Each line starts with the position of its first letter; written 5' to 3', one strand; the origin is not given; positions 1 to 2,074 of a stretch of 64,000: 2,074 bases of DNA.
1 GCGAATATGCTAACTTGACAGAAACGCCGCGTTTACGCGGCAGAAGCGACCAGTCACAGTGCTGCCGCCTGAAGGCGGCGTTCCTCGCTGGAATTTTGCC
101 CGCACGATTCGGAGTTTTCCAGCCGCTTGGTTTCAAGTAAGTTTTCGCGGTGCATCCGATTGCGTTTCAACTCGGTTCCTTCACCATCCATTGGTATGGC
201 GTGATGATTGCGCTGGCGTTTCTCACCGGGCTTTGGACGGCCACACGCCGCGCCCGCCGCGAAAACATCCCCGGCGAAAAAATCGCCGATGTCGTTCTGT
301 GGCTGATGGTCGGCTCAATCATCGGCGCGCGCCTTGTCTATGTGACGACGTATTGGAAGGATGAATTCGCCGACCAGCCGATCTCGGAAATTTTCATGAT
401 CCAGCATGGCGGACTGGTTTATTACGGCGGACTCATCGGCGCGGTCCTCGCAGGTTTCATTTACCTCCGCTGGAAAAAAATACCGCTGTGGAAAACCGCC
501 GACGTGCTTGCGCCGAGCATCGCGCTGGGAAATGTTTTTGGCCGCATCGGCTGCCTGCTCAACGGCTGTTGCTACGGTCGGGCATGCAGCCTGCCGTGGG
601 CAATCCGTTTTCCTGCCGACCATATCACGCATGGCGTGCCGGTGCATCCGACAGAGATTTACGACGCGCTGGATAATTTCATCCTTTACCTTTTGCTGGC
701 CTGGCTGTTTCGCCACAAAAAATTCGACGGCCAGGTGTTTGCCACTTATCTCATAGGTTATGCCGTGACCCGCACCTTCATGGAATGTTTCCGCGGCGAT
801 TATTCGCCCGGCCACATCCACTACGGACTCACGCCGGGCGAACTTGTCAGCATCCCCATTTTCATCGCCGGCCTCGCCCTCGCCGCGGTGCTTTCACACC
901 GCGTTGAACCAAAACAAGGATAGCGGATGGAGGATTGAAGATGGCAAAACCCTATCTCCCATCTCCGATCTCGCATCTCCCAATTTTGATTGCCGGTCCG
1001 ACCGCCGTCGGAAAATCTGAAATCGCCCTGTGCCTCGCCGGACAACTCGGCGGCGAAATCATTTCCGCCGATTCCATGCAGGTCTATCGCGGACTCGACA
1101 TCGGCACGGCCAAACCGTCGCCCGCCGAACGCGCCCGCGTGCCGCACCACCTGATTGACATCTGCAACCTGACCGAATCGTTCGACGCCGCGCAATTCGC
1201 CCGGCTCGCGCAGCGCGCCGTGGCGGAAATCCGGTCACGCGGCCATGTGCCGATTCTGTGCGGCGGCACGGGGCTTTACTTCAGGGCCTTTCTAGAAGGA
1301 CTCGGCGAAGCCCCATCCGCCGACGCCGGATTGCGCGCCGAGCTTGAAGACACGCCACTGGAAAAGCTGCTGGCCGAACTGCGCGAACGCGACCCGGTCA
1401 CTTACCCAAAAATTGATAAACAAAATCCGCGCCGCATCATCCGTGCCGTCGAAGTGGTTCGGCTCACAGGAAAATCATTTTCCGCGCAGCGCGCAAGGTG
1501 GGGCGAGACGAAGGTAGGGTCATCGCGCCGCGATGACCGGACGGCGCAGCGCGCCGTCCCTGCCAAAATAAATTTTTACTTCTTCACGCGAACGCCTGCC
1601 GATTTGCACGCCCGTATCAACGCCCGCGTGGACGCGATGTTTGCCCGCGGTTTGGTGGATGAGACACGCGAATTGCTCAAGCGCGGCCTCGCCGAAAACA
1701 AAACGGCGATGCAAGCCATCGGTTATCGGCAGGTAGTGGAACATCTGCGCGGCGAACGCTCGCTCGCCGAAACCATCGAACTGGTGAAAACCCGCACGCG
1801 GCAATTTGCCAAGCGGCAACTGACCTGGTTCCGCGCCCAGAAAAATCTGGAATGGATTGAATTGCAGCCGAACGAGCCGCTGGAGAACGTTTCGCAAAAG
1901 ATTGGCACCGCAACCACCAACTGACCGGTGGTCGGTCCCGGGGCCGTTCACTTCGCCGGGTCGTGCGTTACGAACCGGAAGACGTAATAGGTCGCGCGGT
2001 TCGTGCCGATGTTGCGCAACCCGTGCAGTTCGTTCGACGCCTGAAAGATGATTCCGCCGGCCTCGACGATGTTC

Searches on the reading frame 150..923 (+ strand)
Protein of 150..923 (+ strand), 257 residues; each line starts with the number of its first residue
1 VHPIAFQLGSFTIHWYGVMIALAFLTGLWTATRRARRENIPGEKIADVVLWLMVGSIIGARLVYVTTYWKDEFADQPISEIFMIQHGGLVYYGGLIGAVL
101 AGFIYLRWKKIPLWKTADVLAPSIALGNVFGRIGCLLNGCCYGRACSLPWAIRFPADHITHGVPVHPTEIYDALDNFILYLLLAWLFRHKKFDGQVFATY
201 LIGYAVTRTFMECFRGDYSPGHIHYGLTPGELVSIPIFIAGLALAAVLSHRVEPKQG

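Call 27: search_protein_families(library=pfam, proteins=[window:150-923:+], max_evalue=0.001)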
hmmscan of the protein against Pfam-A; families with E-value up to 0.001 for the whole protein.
window:150-923:+ (257 aa): 1 family
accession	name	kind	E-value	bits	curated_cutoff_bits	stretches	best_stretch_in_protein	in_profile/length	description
PF01790.23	LGT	-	7.7e-76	255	24.9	1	3-246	1-239/240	Prolipoprotein diacylglyceryl transferase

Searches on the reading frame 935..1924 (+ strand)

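Call 27: search_protein_families(library=pfam, proteins=[window:935-1924:+], max_evalue=0.001)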
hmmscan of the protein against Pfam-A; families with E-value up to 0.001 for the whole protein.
window:935-1924:+ (329 aa): 2 families
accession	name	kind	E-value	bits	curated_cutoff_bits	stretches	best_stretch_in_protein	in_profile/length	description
PF01715.23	IPPT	-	5.9e-85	285.3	23.6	1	49-302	1-243/243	IPP transferase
PF01745.22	IPT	-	4e-08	33.4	20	1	18-111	5-98/233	Isopentenyl transferase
